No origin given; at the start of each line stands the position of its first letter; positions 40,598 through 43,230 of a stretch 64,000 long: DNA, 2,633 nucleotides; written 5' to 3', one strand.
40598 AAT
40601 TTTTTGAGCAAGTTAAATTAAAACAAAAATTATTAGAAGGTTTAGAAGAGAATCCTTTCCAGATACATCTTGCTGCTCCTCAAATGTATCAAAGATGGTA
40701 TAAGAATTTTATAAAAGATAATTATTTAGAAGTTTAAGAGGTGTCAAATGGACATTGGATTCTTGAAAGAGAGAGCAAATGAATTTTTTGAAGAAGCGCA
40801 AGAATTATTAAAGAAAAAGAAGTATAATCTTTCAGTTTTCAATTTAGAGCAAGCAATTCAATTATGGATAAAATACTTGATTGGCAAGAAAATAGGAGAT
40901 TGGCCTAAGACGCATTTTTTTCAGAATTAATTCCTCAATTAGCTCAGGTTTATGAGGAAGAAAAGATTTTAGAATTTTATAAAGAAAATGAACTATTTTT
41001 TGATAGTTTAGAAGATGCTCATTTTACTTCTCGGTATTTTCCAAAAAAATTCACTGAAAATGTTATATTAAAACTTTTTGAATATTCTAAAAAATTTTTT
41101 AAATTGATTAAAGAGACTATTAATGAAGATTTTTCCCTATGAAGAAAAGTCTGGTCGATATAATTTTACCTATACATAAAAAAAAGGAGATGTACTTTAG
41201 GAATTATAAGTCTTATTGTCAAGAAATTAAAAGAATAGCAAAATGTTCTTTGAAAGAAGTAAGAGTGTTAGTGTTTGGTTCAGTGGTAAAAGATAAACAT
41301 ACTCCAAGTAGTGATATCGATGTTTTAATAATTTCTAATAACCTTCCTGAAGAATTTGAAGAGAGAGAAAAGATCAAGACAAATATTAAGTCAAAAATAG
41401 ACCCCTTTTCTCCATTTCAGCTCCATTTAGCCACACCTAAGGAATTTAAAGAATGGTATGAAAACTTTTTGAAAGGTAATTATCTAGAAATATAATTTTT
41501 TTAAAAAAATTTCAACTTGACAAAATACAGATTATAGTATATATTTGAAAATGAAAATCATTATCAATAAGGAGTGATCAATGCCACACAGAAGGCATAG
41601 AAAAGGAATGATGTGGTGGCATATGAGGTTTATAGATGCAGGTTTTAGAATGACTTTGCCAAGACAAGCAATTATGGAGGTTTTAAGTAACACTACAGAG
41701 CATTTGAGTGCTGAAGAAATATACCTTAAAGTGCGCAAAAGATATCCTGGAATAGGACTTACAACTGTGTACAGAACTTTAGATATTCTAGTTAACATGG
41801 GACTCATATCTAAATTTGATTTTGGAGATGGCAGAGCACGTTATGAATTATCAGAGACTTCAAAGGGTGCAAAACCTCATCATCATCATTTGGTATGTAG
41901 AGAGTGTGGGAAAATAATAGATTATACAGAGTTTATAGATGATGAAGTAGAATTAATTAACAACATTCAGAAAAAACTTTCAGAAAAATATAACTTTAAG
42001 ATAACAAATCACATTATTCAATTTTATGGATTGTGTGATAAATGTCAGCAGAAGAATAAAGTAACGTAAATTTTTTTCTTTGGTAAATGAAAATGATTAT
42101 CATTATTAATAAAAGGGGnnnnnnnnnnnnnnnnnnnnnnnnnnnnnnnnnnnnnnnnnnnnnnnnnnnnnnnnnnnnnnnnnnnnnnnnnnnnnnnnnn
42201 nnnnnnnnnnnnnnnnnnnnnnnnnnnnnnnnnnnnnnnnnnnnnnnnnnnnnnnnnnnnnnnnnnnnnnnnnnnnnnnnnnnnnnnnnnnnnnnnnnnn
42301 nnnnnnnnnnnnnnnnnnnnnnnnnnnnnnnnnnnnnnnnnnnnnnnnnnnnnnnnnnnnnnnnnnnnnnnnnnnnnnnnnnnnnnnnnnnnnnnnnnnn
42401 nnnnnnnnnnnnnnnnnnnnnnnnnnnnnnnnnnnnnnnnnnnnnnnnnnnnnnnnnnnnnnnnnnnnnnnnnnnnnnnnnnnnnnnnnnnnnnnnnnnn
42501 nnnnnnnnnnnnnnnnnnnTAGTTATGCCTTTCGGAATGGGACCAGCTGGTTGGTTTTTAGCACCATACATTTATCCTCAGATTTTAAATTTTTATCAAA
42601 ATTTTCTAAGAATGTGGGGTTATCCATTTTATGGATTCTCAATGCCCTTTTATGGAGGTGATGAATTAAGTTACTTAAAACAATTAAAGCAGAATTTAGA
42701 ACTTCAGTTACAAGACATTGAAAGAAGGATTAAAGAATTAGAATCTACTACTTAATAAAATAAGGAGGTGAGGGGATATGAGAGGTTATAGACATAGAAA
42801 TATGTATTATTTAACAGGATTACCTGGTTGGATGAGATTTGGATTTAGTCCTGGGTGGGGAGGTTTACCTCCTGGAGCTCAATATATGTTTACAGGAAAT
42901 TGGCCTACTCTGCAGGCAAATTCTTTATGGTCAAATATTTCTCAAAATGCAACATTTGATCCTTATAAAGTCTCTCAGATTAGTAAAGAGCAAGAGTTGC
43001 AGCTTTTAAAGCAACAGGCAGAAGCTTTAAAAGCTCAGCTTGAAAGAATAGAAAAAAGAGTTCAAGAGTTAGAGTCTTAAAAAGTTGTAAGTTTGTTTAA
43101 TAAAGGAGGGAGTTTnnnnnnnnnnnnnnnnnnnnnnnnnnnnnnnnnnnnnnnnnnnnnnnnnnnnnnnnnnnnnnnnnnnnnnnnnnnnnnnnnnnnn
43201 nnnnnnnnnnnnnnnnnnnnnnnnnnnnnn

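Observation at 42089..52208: Fur-box-headed operon: aromatic coiled-coil proteins, NifB/NifX-fold proteins, Fe-S MinD ATPases, CoADR-like oxidoreductase, Mrp, DUF89, permease and CMPC thioredoxin — candidate iron-responsive cofactor-handling system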

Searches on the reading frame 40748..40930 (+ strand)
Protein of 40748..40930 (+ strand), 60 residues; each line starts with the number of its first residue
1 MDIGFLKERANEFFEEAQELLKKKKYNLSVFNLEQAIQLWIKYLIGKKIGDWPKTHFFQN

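Call 50: search_protein_families(library=pfam, max_evalue=0.00001, proteins=[window:40748-40930:+])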
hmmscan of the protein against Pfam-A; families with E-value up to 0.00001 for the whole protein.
window:40748-40930:+ (60 aa): 1 family
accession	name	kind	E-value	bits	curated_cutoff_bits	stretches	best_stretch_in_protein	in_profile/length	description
PF05168.19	HEPN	-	5.1e-14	52.9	22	1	5-57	3-55/117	HEPN domain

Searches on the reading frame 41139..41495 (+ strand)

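Call 50: search_protein_families(library=pfam, max_evalue=0.00001, proteins=[window:41139-41495:+])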
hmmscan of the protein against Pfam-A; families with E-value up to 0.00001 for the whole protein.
window:41139-41495:+ (118 aa): 3 families
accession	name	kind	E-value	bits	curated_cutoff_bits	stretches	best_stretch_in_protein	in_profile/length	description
PF01909.29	NTP_transf_2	-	3.9e-13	50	21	1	29-108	3-82/93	Nucleotidyltransferase domain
PF18765.7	Polbeta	-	1.5e-09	38.3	26.9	1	28-95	1-69/93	Polymerase beta, Nucleotidyltransferase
PF22600.2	MTPAP-like_central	-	7.1e-08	33.1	27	1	16-84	15-81/139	Poly(A) RNA polymerase, mitochondrial-like, central palm domain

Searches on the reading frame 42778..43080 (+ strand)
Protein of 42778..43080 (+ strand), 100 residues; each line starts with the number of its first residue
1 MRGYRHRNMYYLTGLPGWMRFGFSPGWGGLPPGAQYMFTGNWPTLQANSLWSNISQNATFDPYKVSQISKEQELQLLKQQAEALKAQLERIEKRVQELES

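Call 3: search_protein_families(library=pfam, max_evalue=0.01, proteins=[window:42778-43080:+])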
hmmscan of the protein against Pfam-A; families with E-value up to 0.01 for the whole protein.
window:42778-43080:+ (100 aa): 1 family
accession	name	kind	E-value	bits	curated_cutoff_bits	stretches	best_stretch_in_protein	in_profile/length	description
PF17253.7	DUF5320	-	1.3e-05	26.7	27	1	19-98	35-99/99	Family of unknown function (DUF5320)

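Call 46: search_protein_families(library=ncbifam, max_evalue=0.001, proteins=[window:42778-43080:+])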
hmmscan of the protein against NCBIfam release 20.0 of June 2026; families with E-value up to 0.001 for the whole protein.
window:42778-43080:+ (100 aa): 0 families

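Call 52: find_homologous_proteins(query=window:42778-43080:+, max_evalue=0.001)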
Query window:42778-43080:+ (100 aa): 339 proteins with E <= 0.001 among 354 candidates; the best 120 are listed.
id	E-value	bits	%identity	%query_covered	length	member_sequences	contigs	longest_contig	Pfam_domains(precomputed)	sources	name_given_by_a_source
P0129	1.4e-61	223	99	100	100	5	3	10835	PF17253.8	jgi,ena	-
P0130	1.2e-45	172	74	100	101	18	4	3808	PF17253.8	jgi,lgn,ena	-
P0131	3.5e-43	164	73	100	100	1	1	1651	-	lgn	-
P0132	6.6e-43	163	71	100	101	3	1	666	-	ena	-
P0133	1.7e-42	162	72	99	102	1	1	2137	PF17253.8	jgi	-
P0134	4.7e-42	160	72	100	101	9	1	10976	PF17253.8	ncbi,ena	-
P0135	1.3e-41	159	76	99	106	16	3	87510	-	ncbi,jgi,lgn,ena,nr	ncbi:MAG: hypothetical protein DRP68_06515 [Candidatus Omnitrophota bacterium]|nr:MAG: hypothetical 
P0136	3.3e-41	158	70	99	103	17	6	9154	PF17253.8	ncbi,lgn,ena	-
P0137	4.4e-41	157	75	98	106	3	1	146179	-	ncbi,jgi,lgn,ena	-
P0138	6.7e-41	157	70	100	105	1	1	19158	-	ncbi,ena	-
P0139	1.4e-40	155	68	98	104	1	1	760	PF17253.8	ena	-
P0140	4.4e-37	144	70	92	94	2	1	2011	-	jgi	jgi:hypothetical protein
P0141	5.4e-36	141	64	100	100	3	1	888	-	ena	-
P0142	5.5e-32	128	73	81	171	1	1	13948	-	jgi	-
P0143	1.3e-31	127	63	92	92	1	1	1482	-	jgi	-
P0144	4.9e-29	118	55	99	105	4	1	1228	PF17253.8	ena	-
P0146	2.2e-28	116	59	97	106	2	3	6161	PF17253.8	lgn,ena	-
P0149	1.7e-27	113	55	97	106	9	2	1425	PF17253.8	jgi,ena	-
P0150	2.1e-27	113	53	100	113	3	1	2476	PF17253.8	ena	-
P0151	1.1e-26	111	54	99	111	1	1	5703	PF17253.8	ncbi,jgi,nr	ncbi:MAG: DUF5320 domain-containing protein [Caldiserica bacterium]|nr:DUF5320 domain-containing pro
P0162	1.9e-24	104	53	94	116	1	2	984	PF17253.8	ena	-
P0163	4.4e-24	103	53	98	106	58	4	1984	PF17253.8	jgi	jgi:hypothetical protein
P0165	9.3e-24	101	52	99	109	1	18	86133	PF17253.8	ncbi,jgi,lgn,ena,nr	ncbi:hypothetical protein DRP98_09220 [candidate division KSB1 bacterium]|nr:DUF5320 domain-containi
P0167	1.5e-23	101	53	95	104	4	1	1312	PF17253.8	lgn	-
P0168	1.9e-23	101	51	97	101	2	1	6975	PF17253.8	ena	-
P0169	2.3e-23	100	52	95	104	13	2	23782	PF17253.8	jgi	-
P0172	5.0e-23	99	52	99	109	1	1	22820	PF17253.8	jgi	-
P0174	8.1e-23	98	49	95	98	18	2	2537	PF17253.8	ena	-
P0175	8.9e-23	98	52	99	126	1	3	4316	PF17253.8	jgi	-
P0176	1.1e-22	98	51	95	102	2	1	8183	PF17253.8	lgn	-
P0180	3.9e-22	96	53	97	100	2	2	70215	PF17253.8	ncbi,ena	-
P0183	1.1e-21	95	55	99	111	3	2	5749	PF17253.8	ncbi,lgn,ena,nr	ncbi:MAG TPA: hypothetical protein EYP55_10380 [Anaerolineae bacterium]|nr:hypothetical protein [Ana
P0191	4.2e-21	93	50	99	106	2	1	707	PF17253.8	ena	-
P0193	6.2e-21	92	48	99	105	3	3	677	PF17253.8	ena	-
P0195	7.4e-21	92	50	99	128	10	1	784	PF17253.8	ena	-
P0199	9.8e-21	92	53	97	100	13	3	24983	PF17253.8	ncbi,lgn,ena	-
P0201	1.1e-20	92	52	97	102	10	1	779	PF17253.8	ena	-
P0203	1.2e-20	91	53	94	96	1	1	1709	PF17253.8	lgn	-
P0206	1.9e-20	91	53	95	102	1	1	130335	PF17253.8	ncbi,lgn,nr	ncbi:MAG: DUF5320 domain-containing protein [Chloroflexi bacterium]|nr:DUF5320 domain-containing pro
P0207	2.5e-20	90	50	98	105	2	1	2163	PF17253.8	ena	-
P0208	2.6e-20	90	54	99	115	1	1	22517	PF17253.8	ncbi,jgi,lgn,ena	-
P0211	2.9e-20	90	50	95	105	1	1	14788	PF17253.8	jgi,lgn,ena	-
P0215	4.8e-20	90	53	96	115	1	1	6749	PF17253.8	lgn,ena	-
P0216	5.7e-20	89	50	98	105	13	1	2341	PF17253.8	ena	-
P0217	5.9e-20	89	45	99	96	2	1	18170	-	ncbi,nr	ncbi:MAG TPA: hypothetical protein ENI33_06720 [Thermoplasmatales archaeon]|nr:hypothetical protein 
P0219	7.8e-20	89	50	98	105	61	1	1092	PF17253.8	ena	-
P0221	1.1e-19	88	49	98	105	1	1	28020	-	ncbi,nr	ncbi:MAG: hypothetical protein GQ523_12370 [Methanophagales archaeon]|nr:hypothetical protein [Metha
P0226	1.8e-19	88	50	99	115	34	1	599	PF17253.8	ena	-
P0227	3.4e-19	87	49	96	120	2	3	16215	PF17253.8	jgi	jgi:hypothetical protein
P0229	4.1e-19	87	48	99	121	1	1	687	PF17253.8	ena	-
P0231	4.7e-19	86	55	99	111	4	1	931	PF17253.8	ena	-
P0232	5.5e-19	86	46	99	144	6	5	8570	PF17253.8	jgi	-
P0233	6.0e-19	86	51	95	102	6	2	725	PF17253.8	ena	-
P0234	7.3e-19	86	53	92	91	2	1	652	PF17253.8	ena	-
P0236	8.2e-19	86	50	99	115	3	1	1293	PF17253.8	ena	-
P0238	1.9e-18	84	50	98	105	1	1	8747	PF17253.8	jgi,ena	-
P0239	2.1e-18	84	53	98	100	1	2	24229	PF17253.8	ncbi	ncbi:MAG: DUF5320 domain-containing protein [Halobacteriota archaeon]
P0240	2.2e-18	84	51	97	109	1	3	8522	PF17253.8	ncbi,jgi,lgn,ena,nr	ncbi:MAG TPA: hypothetical protein EYP09_02060 [Anaerolineae bacterium]|nr:hypothetical protein [Ana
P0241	2.2e-18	84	52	97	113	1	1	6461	PF17253.8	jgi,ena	-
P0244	2.3e-18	84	54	99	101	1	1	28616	PF17253.8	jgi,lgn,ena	-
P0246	2.5e-18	84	48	95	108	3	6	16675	PF17253.8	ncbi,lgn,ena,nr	ncbi:MAG TPA: hypothetical protein ENG13_03530 [bacterium]|nr:hypothetical protein [bacterium] HEX68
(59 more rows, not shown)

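Call 53: find_encoding_contigs(protein=P0165, flank=8000, max_places=1)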
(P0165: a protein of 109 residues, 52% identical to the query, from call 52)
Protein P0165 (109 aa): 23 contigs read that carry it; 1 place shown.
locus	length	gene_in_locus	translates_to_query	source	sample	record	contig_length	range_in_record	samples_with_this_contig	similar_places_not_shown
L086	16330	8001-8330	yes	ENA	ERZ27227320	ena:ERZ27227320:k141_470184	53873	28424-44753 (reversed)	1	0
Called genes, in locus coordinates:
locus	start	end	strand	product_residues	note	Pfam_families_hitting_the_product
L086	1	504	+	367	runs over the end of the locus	PF00005:ABC_tran, PF13304:AAA_21 (faint), PF17912:OB_MalK, PF08402:TOBE_2 (weak)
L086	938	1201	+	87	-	-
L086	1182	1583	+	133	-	PF01850:PIN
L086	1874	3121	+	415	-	PF07498:Rho_N, PF07497:Rho_RNA_bind, PF00006:ATP-synt_ab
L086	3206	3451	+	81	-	PF01197:Ribosomal_L31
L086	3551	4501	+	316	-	PF07136:DUF1385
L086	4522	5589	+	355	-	PF03462:PCRF, PF00472:RF-1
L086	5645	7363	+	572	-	PF00989:PAS, PF08448:PAS_4, PF13426:PAS_9, PF00989:PAS, PF08448:PAS_4, PF13188:PAS_8, PF13426:PAS_9, PF00158:Sigma54_activat, +9 more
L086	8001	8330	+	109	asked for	PF17253:DUF5320 (weak)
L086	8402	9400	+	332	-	PF01145:Band_7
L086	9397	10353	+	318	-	PF01145:Band_7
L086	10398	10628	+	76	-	PF09723:Zn_ribbon_8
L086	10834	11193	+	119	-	PF17253:DUF5320 (weak)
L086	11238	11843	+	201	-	PF02579:Nitro_FeMo-Co, PF17253:DUF5320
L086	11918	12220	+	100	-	PF00037:Fer4, PF12797:Fer4_2 (weak), PF12837:Fer4_6 (weak), PF13237:Fer4_10, PF14697:Fer4_21, PF12838:Fer4_7, PF13187:Fer4_9, PF00037:Fer4, +7 more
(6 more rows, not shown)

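Call 54: find_encoding_contigs(protein=P0206, flank=8000, max_places=1)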
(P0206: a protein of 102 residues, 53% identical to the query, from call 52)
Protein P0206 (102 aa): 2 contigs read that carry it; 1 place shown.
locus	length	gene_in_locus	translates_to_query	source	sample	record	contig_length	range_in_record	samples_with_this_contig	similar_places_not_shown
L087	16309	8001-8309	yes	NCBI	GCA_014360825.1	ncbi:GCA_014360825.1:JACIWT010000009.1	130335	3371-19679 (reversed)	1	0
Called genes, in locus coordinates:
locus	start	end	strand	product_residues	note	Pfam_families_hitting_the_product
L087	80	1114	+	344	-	PF00112:Peptidase_C1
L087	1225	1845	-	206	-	PF09858:DUF2085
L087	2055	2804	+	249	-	PF04250:DUF429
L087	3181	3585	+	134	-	PF03551:PadR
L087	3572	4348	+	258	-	PF13938:DUF4213, PF04016:DUF364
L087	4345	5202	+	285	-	PF01656:CbiA, PF10609:ParA, PF13614:AAA_31 (faint), PF12837:Fer4_6 (faint), PF13237:Fer4_10 (weak), PF12838:Fer4_7 (weak), PF13187:Fer4_9 (weak), PF00037:Fer4 (weak), +2 more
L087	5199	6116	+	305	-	PF01656:CbiA, PF03193:RsgA_GTPase (faint), PF10609:ParA, PF13614:AAA_31 (faint), PF12838:Fer4_7 (faint), PF13484:Fer4_16 (faint), PF00037:Fer4 (weak), PF14697:Fer4_21, +1 more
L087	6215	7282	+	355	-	PF01883:FeS_assembly_P, PF01656:CbiA, PF10609:ParA, PF13614:AAA_31 (faint)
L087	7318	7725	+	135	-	PF02579:Nitro_FeMo-Co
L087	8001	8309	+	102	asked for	PF17253:DUF5320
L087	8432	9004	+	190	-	PF02579:Nitro_FeMo-Co, PF17253:DUF5320 (weak)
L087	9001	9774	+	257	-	PF04055:Radical_SAM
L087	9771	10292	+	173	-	PF14697:Fer4_21 (weak), PF12837:Fer4_6 (weak), PF13237:Fer4_10, PF00037:Fer4 (weak), PF12838:Fer4_7, PF13187:Fer4_9, PF25160:LdpA_Fe-S-bd (weak), PF00037:Fer4 (weak), +4 more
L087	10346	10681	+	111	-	PF02311:AraC_binding, PF07883:Cupin_2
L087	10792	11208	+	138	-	PF01592:NifU_N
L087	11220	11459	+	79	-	PF09723:Zn_ribbon_8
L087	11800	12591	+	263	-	PF01297:ZnuA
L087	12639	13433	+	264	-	PF00005:ABC_tran, PF02463:SMC_N (faint), PF13304:AAA_21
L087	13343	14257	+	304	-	PF00950:ABC-3, PF01032:FecCD (weak)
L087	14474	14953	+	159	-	PF00011:HSP20, PF17886:ArsA_HSP20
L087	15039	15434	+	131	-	PF01880:Desulfoferrodox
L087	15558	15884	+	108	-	PF02915:Rubrerythrin (weak)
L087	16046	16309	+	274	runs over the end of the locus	PF00753:Lactamase_B, PF23023:Anti-Pycsar_Apyc1, PF12706:Lactamase_B_2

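Call 55: find_encoding_contigs(protein=P0221, flank=8000, max_places=1)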
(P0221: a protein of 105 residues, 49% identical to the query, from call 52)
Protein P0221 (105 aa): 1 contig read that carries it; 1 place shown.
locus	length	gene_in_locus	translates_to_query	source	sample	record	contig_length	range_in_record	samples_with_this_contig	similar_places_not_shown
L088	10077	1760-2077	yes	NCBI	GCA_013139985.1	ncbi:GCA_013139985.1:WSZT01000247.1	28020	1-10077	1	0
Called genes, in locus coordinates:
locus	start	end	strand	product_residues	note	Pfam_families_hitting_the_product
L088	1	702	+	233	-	PF10609:ParA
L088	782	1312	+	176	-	PF02579:Nitro_FeMo-Co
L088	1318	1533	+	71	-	-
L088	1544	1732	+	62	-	-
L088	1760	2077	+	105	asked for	-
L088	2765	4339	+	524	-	PF01627:Hpt, PF02895:H-kinase_dim, PF02518:HATPase_c, PF01584:CheW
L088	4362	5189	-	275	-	PF03705:CheR_N, PF01739:CheR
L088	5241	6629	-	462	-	PF07969:Amidohydro_3 (weak), PF01979:Amidohydro_1 (faint), PF07969:Amidohydro_3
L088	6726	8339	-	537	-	PF03483:B3_4, PF03484:B5, PF17759:tRNA_synthFbeta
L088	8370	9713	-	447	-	-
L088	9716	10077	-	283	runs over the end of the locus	PF03447:NAD_binding_3, PF01958:Asp_DH_C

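Call 56: find_encoding_contigs(protein=P0217, flank=8000, max_places=1)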
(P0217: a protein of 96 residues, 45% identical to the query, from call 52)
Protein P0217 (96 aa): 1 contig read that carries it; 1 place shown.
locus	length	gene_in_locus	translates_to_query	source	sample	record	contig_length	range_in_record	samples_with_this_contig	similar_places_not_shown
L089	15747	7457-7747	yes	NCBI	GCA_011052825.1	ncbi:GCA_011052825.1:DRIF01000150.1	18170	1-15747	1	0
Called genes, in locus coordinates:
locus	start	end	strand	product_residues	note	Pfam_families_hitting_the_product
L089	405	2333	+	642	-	PF23619:Ig_VWA7 (faint), PF06030:WxLIP_PGBD (faint), PF07705:CARDB (faint), PF10633:NPCBM_assoc (faint), PF11614:FixG_C (faint)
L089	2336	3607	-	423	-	PF19289:PmbA_TldD_3rd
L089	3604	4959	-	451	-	PF01523:PmbA_TldD_1st, PF19290:PmbA_TldD_2nd (weak), PF19289:PmbA_TldD_3rd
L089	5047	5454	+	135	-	PF02629:CoA_binding, PF13380:CoA_binding_2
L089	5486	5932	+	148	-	PF13420:Acetyltransf_4, PF13673:Acetyltransf_10, PF00583:Acetyltransf_1, PF13508:Acetyltransf_7, PF08445:FR47 (weak)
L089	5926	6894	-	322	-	PF04055:Radical_SAM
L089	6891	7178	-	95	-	PF02001:DUF134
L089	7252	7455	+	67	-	-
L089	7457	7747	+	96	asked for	-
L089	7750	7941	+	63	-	-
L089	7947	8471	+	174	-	PF02579:Nitro_FeMo-Co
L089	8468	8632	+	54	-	PF12797:Fer4_2 (weak), PF12837:Fer4_6 (weak), PF13187:Fer4_9 (weak), PF13237:Fer4_10 (weak), PF14697:Fer4_21, PF25160:LdpA_Fe-S-bd, PF00037:Fer4, PF12838:Fer4_7, +2 more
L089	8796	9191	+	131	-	PF02579:Nitro_FeMo-Co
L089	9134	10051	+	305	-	PF01937:ARMT1-like_dom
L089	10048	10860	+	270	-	PF01656:CbiA, PF10609:ParA (weak), PF13614:AAA_31 (faint), PF00037:Fer4 (weak), PF12837:Fer4_6 (faint)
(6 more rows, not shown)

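Call 63: predict_structure(alignment_id=A2)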
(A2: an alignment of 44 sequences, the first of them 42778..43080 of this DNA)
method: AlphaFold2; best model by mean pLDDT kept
length: 100 residues; sequences in the alignment: 44
mean_pLDDT: 60.3   pTM: 0.32
mean pLDDT of the five models: 60.3, 59.6, 57.8, 56.3, 53.8
residues with pLDDT >= 90: 0; 70-90: 23; 50-70: 48; < 50: 29
segments of 3 or more residues with pLDDT < 50: 1-3, 8-14, 21-25, 56-67
pLDDT, mean of each block of 10 residues (from residue 1): 47 48 50 64 64 49 49 68 79 84
secondary structure, 60 per line:
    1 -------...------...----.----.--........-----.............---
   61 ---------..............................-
elements in order: H32-39 H45-57 H70-99
